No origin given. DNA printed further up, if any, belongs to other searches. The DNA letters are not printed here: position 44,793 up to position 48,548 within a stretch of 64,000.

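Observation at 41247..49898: Two tandem S8 protease / H-type-lectin genes followed by a PGRP amidase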

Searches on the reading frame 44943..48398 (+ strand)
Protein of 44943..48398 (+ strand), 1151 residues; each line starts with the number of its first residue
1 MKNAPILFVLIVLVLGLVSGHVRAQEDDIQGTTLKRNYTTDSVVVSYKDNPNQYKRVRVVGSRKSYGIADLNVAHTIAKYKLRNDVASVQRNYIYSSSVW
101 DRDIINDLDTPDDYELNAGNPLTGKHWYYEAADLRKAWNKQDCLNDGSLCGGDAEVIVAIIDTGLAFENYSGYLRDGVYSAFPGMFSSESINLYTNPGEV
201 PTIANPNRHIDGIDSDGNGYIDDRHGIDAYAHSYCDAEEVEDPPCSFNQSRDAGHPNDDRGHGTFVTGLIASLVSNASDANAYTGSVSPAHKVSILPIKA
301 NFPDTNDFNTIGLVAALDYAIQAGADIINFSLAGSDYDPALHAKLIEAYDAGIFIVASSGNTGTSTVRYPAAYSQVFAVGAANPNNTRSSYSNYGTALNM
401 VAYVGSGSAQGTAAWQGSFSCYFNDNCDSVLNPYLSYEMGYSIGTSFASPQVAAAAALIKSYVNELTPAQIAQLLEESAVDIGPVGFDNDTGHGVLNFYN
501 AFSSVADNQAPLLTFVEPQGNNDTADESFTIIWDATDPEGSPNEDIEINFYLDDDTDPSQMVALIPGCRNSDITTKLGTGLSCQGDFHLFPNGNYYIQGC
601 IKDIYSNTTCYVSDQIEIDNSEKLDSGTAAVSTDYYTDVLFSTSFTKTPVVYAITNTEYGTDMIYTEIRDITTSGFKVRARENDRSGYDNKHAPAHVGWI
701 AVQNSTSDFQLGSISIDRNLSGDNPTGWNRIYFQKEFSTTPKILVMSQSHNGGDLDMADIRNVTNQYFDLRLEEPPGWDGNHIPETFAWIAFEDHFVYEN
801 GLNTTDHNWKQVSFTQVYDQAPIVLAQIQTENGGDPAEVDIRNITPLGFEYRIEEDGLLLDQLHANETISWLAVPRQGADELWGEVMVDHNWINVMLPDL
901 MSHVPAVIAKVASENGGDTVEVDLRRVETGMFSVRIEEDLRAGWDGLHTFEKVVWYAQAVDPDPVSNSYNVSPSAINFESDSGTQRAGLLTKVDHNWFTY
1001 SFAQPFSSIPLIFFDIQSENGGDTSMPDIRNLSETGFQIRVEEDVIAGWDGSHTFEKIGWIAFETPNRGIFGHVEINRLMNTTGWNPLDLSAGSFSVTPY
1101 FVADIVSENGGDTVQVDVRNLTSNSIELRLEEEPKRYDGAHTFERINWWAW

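Call 3: search_protein_families(library=pfam, proteins=[window:44943-48398:+], max_evalue=1)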
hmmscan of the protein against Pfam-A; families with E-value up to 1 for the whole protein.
window:44943-48398:+ (1151 aa): 4 families
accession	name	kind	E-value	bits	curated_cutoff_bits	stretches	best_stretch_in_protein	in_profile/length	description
PF00082.27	Peptidase_S8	-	1.3e-36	126.8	21.8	1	155-494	3-288/288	Subtilase family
PF09458.16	H_lectin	-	7.7e-19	68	24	4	638-702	3-67/67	H-type lectin domain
PF21882.2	Gp53-like_C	-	0.03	15.3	24.9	1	627-702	11-82/84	Putative tail fiber protein gp53-like, C-terminal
PF02240.21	MCR_gamma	-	0.13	11.9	25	1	829-864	138-172/246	Methyl-coenzyme M reductase gamma subunit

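Call 4: search_protein_families(library=ncbifam, proteins=[window:44943-48398:+], max_evalue=0.1)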
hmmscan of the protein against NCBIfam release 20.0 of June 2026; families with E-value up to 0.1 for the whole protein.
window:44943-48398:+ (1151 aa): 6 families
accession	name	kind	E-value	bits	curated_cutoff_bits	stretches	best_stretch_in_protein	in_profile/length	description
TIGR03921.1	T7SS_mycosin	equivalog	6.8e-36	124.1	278.75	1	254-507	45-291/353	type VII secretion-associated serine protease mycosin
NF033595.1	denti_PrtP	equivalog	1.2e-18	67.1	300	1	328-511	342-511/606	dentilisin complex serine proteinase subunit PrtP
NF049966.1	QH_SP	equivalog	6.2e-13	48.6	165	1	302-406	65-167/219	subtilisin-like serine protease QhpE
TIGR03895.1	protease_PatA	subfamily_domain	1.4e-12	47.2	421.05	1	284-399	17-136/606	PatA/PatG family cyanobactin maturation protease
NF040553.1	SGO_0316_fam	subfamily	0.00013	19.8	1400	1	256-365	354-467/1486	SGO_0316/SGO_0317 family LPXTG-anchored serine peptidase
NF042956.1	IteS_antiphage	equivalog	0.017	13.4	900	0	438-463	487-512/747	S8 family anti-phage peptidase IteS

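Call 13: find_homologous_proteins(query=window:44943-48395:+, max_evalue=0.00001)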
Query window:44943-48395:+ (1151 aa): 363 proteins with E <= 0.00001 among 8000 candidates; the best 120 are listed.
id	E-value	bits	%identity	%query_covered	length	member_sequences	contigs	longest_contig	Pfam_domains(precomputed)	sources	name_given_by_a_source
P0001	0.0e+0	2654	99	100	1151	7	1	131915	PF09458.17,PF00082.28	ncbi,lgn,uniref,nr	ncbi:S8 family serine peptidase [Candidatus Dojkabacteria bacterium]|uniref:S8 family serine peptida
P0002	2.8e-294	997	44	96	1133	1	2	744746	PF09458.17,PF00082.28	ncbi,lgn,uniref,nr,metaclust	ncbi:MAG: Subtilisin DY [candidate division WS6 bacterium OLB20]|uniref:Subtilisin DY n=1 Tax=candid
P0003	6.7e-250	850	43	93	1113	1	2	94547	PF09458.17,PF00082.28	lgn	-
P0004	4.0e-248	845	41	100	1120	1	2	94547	PF09458.17,PF00082.28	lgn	-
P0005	9.7e-243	827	41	100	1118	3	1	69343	PF09458.17,PF00082.28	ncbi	ncbi:MAG: S8 family serine peptidase [Candidatus Dojkabacteria bacterium]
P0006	9.7e-236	804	42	83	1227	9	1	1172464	PF09458.17,PF00082.28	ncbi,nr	ncbi:MAG: S8 family serine peptidase [Candidatus Dojkabacteria bacterium]|nr:MAG: S8 family serine p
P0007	8.3e-232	791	38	99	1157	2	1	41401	PF09458.17,PF00082.28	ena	-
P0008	3.5e-230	785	39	97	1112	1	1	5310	PF09458.17,PF00082.28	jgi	jgi:hypothetical protein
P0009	3.2e-225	769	41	93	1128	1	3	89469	PF09458.17,PF00082.28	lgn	-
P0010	1.5e-221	757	39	97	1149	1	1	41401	PF09458.17,PF00082.28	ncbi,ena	-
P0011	1.0e-211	724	39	93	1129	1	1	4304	PF09458.17,PF00082.28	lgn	-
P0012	5.0e-211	722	37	99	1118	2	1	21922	PF09458.17,PF00082.28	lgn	-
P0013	2.4e-204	700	40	92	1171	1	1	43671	PF09458.17,PF00082.28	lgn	-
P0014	2.6e-202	693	38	92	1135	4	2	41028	PF09458.17,PF00082.28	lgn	-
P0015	7.4e-195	668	38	93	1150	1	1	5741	PF09458.17,PF00082.28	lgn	-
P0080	2.5e-50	190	35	36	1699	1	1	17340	PF01839.30,PF01833.31,PF13517.13,PF01510.31,PF00082.28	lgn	-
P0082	1.6e-48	184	33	41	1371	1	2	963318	PF01839.30,PF01833.31,PF13517.13,PF01510.31,PF00082.28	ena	-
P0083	3.4e-47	179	35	36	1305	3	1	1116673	PF01510.31,PF00082.28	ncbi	-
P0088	2.7e-42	163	33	33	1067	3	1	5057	PF18885.7,PF01510.31,PF00082.28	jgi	jgi:subtilisin family serine protease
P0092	1.4e-38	151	32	43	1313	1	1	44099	PF01510.31,PF00082.28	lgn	-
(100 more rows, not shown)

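Call 15: find_encoding_contigs(protein=P0002, flank=8000, max_places=2)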
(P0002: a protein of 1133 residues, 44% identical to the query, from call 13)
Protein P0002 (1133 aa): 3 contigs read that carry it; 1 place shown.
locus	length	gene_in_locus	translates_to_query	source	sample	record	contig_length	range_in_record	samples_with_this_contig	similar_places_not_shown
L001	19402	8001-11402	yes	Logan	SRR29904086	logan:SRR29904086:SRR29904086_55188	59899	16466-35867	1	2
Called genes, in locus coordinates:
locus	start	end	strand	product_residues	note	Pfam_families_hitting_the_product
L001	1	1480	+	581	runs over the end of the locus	PF01841:Transglut_core (weak)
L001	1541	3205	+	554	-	PF01326:PPDK_N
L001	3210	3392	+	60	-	-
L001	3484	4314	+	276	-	-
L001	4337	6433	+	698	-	PF00082:Peptidase_S8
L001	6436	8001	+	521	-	PF21882:Gp53-like_C (faint), PF09458:H_lectin (faint)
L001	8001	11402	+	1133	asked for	PF00082:Peptidase_S8, PF09458:H_lectin (weak)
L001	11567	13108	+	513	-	PF01510:Amidase_2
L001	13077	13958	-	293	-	-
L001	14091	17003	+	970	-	PF01757:Acyl_transf_3, PF10129:OpgC_C (weak), PF10096:DUF2334 (weak)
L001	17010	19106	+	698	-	PF17964:Big_10 (faint), PF13205:Big_5, PF13529:Peptidase_C39_2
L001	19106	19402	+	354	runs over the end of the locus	-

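Call 16: find_encoding_contigs(protein=P0004, flank=8000, max_places=2)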
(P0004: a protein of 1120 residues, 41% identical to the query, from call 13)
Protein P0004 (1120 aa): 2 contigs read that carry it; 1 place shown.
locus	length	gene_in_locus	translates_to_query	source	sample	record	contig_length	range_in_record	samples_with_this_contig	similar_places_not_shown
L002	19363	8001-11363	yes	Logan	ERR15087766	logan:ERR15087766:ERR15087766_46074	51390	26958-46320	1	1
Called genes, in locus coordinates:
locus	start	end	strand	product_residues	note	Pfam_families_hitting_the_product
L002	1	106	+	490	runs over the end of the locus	PF00749:tRNA-synt_1c, PF19269:Anticodon_2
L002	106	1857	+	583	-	-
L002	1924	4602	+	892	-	PF01326:PPDK_N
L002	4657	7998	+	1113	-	PF00082:Peptidase_S8, PF09458:H_lectin (weak)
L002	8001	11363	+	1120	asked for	PF00082:Peptidase_S8, PF09458:H_lectin (faint)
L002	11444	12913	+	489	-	PF01510:Amidase_2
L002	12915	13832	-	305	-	-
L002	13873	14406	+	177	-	-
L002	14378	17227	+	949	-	PF01757:Acyl_transf_3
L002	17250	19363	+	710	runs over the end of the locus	PF17964:Big_10 (faint), PF13205:Big_5, PF13529:Peptidase_C39_2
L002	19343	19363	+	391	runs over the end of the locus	PF13231:PMT_2 (weak)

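Call 34: find_related_loci(query=A3, collection=genome_contigs, flank=8000)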
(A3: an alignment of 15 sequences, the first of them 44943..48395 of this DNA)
Query A3 (1151 aa) in genome_contigs; peptide patterns used: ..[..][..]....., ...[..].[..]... (x = any residue, [..] = any of these).
600 stretches matched a pattern (row limit reached: there are more); 356 encode a relative of the query (tblastn E <= 1e-3); the best 80 are kept; 80 distinct loci.
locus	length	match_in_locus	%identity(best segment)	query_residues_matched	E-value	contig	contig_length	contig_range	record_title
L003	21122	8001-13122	44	1-1151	0e+0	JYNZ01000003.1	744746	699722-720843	MAG: candidate division WS6 bacterium OLB20 TR69_WS6001CONTIG000003, whole genome shotgun sequence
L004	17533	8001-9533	40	24-508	3e-84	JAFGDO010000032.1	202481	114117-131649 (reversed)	MAG: Candidatus Dojkabacteria bacterium isolate Zod_Metabat.1179 k87_14140753, whole genome shotgun sequence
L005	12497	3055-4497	39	9-505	2e-79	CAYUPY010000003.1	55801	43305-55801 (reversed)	MAG TPA_asm: uncultured Candidatus Saccharibacteria bacterium isolate SRP141376_co5_423 genome assembly, contig: NODE_12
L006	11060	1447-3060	36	6-498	2e-76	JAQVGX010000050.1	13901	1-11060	MAG: Candidatus Dojkabacteria bacterium isolate STE_192 NODE_10572_length_13901_cov_3.830913_Sandtown_E, whole genome sh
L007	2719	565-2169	34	2-543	2e-69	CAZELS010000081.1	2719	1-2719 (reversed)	MAG TPA_asm: uncultured Candidatus Saccharibacteria bacterium isolate SRP067234_co1_47 genome assembly, contig: k99_8712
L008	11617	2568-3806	39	77-498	7e-59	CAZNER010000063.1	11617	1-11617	MAG TPA_asm: uncultured Candidatus Saccharibacteria bacterium isolate binchicken_co334_336 genome assembly, contig: NODE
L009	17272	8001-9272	36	86-498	9e-53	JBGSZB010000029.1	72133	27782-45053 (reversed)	MAG: Candidatus Dojkabacteria bacterium isolate JTS-AC489 k141_4207069, whole genome shotgun sequence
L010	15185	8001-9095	35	87-496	2e-44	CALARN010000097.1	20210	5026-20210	MAG TPA_asm: uncultured bacterium isolate SRR3330211_bin.134_CONCOCT_v1.1_MAG genome assembly, contig: ERZ724082.2038, w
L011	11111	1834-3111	35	77-515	7e-43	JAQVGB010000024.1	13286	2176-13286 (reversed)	MAG: Candidatus Dojkabacteria bacterium isolate STE_172 NODE_11301_length_13286_cov_3.129873_Sandtown_E, whole genome sh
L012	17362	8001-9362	29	73-502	7e-43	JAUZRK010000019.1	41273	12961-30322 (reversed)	MAG: Candidatus Dojkabacteria bacterium isolate GS19_ROV17_BS05-AMOR20_M0215 AMOR20_M0215_contig19, whole genome shotgun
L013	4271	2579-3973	31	111-505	6e-43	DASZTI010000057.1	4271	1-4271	MAG TPA_asm: Candidatus Dojkabacteria bacterium isolate SMAG_U6072 k141_64348, whole genome shotgun sequence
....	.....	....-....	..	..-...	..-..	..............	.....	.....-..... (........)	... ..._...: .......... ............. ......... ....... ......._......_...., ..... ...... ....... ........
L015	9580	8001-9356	31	66-502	2e-39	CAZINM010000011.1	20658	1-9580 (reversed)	MAG TPA_asm: uncultured Candidatus Saccharibacteria bacterium isolate SRP239243_co2_309 genome assembly, contig: NODE_41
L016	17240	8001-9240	34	111-505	1e-35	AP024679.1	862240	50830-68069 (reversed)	MAG: Candidatus Dojkabacteria bacterium KatS3mg085 DNA, complete genome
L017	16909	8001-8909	31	125-482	4e-35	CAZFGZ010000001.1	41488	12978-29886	MAG TPA_asm: uncultured Dehalococcoidia bacterium isolate binchicken_co89_502 genome assembly, contig: NODE_1243_length_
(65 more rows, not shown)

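Call 60: find_encoding_contigs(protein=P0009, flank=8000, max_places=1)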
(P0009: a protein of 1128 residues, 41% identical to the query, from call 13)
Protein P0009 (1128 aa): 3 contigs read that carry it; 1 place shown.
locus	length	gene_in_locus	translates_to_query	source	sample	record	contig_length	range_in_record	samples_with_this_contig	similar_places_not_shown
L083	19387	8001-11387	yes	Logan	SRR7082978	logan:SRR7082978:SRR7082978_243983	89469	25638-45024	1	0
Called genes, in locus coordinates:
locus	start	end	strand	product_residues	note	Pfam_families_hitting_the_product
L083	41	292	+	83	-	-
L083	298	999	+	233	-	PF00970:FAD_binding_6, PF00175:NAD_binding_1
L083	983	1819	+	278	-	PF01790:LGT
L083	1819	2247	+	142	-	-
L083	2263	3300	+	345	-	PF00551:Formyl_trans_N, PF02911:Formyl_trans_C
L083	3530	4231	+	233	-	-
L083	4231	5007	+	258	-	PF01061:ABC2_membrane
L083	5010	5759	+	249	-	PF02463:SMC_N (faint), PF00005:ABC_tran, PF13304:AAA_21 (weak)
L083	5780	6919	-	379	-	-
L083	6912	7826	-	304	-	PF13489:Methyltransf_23 (weak), PF08242:Methyltransf_12 (weak)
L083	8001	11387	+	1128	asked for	PF00082:Peptidase_S8, PF09458:H_lectin (faint)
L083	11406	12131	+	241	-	PF13469:Sulfotransfer_3 (faint), PF00685:Sulfotransfer_1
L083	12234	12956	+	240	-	-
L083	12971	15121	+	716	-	PF00535:Glycos_transf_2, PF10111:Glyco_tranf_2_2 (weak), PF00535:Glycos_transf_2, PF10111:Glyco_tranf_2_2 (weak), PF13641:Glyco_tranf_2_3, PF13712:Glyco_tranf_2_5 (weak)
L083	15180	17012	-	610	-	-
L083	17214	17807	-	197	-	PF08942:DUF1919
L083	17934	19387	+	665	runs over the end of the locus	PF13522:GATase_6 (weak), PF13537:GATase_7 (weak)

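Call 61: find_encoding_contigs(protein=P0014, flank=8000, max_places=1)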
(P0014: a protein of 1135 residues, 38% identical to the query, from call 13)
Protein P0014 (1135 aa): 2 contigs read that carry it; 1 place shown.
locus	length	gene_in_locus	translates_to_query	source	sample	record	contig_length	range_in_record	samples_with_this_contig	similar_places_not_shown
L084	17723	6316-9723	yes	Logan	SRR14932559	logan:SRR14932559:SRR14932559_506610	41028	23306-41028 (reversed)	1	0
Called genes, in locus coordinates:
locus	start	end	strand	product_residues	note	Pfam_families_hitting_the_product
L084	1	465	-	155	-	?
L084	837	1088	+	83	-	-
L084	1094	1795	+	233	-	PF00970:FAD_binding_6, PF00175:NAD_binding_1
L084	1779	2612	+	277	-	PF01790:LGT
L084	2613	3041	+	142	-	-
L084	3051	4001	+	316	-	PF00551:Formyl_trans_N, PF02911:Formyl_trans_C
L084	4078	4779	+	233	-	-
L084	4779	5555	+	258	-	PF01061:ABC2_membrane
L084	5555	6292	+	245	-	PF02463:SMC_N (faint), PF00005:ABC_tran, PF13304:AAA_21 (weak)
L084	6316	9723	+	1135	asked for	PF00082:Peptidase_S8, PF09458:H_lectin (faint)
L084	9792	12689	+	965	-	PF13469:Sulfotransfer_3, PF00535:Glycos_transf_2, PF10111:Glyco_tranf_2_2 (weak), PF00535:Glycos_transf_2, PF13641:Glyco_tranf_2_3, PF13712:Glyco_tranf_2_5 (weak), PF13632:Glyco_trans_2_3 (weak)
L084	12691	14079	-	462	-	-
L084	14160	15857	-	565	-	-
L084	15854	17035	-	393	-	PF00535:Glycos_transf_2, PF26629:GT2_TM_C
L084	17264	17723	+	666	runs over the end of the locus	PF13522:GATase_6 (weak), PF13537:GATase_7 (weak)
